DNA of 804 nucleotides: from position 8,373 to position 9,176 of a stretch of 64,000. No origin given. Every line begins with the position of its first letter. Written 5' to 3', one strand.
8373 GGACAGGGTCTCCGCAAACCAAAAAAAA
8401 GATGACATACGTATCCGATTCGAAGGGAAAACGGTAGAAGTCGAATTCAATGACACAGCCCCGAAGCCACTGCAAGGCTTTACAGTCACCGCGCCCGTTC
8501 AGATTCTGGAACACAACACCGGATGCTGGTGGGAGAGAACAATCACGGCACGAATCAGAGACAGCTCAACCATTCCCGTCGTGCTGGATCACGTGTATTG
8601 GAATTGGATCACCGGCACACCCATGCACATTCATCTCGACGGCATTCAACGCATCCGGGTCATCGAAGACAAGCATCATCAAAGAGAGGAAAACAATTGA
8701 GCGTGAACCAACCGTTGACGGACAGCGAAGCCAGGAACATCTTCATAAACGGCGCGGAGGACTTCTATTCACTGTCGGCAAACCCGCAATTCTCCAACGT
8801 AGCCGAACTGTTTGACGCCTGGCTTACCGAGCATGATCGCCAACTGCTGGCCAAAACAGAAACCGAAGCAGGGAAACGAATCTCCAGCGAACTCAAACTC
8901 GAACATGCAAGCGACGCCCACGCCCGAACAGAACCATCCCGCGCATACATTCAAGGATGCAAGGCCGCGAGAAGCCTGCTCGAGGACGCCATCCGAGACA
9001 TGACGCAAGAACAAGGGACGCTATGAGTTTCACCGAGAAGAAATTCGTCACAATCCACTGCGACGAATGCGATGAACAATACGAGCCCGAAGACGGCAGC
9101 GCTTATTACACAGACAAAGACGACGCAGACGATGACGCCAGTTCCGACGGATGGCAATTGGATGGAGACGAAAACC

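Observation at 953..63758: Recurrent ~30-bp promoter/operator-like motif in front of parA, ssb and several unknown gene arrays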

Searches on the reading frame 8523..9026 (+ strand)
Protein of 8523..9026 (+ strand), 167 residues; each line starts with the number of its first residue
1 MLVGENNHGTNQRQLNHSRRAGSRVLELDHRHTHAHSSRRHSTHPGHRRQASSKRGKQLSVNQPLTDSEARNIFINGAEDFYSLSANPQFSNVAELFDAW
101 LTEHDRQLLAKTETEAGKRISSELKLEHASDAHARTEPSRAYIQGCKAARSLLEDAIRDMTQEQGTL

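Call 58: search_protein_families(library=pfam, proteins=[window:8523-9026:+], max_evalue=0.01)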
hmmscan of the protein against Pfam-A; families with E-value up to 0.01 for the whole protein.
window:8523-9026:+ (167 aa): 0 families
